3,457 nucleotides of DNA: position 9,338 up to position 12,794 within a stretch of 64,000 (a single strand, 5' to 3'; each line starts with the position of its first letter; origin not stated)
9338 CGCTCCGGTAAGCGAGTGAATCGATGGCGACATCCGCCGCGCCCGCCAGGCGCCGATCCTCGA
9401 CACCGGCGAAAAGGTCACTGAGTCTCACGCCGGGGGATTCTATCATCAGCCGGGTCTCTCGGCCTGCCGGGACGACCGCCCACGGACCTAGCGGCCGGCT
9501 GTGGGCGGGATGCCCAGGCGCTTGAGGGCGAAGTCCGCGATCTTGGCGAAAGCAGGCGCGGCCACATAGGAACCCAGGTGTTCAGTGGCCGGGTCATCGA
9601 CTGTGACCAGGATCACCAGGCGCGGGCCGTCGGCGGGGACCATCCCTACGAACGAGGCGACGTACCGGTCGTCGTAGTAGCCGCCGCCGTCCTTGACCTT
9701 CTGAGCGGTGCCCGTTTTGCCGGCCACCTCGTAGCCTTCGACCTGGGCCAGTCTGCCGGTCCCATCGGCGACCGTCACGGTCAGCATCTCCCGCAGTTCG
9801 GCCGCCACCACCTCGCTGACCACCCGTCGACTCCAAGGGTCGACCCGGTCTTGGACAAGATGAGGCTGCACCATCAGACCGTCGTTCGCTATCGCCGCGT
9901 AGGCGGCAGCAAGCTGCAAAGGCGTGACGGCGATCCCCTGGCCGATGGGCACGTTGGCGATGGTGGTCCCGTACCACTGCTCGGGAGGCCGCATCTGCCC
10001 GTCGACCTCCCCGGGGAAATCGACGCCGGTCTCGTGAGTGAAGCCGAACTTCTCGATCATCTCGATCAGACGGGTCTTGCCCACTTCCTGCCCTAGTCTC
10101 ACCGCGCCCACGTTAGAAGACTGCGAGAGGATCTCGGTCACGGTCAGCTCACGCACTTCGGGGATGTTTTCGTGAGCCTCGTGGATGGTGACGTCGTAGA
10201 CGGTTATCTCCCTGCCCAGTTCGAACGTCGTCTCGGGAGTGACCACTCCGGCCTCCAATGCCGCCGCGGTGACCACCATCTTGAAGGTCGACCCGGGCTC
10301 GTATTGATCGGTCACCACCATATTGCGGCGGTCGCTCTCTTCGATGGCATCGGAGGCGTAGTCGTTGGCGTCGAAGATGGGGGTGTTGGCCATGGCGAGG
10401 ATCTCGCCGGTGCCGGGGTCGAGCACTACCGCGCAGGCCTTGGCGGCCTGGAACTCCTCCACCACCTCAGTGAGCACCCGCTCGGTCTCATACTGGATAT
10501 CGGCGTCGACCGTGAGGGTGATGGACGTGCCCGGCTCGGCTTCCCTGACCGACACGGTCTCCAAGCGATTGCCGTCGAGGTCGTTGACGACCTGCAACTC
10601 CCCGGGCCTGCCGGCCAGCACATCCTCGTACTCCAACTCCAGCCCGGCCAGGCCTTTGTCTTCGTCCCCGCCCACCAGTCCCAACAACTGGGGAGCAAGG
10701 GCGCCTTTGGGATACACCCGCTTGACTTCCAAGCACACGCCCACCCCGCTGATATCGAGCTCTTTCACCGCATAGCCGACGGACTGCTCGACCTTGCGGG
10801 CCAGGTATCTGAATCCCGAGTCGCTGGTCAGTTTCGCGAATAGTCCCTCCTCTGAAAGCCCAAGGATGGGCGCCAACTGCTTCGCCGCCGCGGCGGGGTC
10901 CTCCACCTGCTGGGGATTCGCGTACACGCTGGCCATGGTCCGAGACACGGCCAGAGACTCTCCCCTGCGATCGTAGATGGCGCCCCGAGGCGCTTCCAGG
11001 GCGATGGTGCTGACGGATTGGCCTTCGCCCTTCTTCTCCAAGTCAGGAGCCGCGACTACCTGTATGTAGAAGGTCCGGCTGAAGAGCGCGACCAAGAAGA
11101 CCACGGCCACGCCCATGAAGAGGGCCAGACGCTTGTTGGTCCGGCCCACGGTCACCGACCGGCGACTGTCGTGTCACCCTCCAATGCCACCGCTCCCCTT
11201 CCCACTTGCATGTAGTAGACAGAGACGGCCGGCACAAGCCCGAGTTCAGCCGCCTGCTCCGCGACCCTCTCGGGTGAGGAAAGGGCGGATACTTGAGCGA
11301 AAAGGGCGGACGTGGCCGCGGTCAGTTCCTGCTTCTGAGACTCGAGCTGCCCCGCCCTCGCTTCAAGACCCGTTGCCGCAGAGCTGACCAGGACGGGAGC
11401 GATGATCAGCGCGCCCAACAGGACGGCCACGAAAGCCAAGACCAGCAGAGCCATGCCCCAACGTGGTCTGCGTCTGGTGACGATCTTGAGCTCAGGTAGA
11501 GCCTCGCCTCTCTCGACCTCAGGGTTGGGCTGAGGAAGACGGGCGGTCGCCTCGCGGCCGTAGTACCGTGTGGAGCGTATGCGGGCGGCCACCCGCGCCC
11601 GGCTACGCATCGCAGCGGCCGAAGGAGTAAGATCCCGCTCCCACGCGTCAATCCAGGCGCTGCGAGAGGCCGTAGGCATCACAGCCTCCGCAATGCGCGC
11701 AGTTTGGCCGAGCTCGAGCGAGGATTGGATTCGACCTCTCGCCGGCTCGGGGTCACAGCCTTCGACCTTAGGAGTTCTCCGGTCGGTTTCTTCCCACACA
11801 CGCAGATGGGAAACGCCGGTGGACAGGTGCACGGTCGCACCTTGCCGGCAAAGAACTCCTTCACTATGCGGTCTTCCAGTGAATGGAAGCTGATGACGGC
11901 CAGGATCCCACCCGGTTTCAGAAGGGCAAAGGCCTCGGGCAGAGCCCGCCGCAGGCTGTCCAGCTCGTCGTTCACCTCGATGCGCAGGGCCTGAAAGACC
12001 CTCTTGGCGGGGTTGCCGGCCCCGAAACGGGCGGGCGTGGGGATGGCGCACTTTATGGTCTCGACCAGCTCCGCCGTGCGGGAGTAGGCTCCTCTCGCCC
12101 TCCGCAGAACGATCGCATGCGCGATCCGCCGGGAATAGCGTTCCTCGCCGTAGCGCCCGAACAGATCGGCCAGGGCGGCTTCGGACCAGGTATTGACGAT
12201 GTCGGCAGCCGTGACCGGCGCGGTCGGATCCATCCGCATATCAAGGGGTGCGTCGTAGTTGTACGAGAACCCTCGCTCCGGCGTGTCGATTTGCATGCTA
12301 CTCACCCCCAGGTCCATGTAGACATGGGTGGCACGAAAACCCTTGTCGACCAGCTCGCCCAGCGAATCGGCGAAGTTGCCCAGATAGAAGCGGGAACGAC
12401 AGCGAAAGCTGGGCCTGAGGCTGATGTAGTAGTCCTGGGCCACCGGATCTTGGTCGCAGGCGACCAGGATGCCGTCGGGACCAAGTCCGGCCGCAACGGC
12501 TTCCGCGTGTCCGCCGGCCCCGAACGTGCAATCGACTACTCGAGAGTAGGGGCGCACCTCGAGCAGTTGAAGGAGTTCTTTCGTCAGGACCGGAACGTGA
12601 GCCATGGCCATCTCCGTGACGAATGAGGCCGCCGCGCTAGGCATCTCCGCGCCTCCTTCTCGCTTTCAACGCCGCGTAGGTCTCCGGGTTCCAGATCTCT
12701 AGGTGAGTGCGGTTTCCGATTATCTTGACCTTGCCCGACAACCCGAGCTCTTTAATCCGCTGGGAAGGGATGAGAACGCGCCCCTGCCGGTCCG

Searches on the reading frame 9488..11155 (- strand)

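Call 16: search_protein_families(library=pfam, proteins=[window:9488-11155:-], max_evalue=0.001)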
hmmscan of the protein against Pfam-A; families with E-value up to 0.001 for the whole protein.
window:9488-11155:- (555 aa): 3 families
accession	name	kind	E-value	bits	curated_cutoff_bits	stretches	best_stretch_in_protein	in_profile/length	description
PF00905.27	Transpeptidase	-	1.2e-82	277.9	22.1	1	241-540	2-298/299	Penicillin binding protein transpeptidase domain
PF03717.20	PBP_dimer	-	8.7e-19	69.1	24.4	1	54-201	3-179/180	Penicillin-binding Protein dimerisation domain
PF13354.11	Beta-lactamase2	-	0.00026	20.8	22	0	284-492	20-198/214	Beta-lactamase enzyme family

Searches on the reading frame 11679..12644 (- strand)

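Call 19: search_protein_families(library=pfam, proteins=[window:11679-12644:-], max_evalue=0.001)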
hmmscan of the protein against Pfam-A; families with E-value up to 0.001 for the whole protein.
window:11679-12644:- (321 aa): 1 family
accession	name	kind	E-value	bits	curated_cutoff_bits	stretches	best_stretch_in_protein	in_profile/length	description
PF01795.25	Methyltransf_5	-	7.5e-101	338.1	27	1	14-320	2-308/309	MraW methylase family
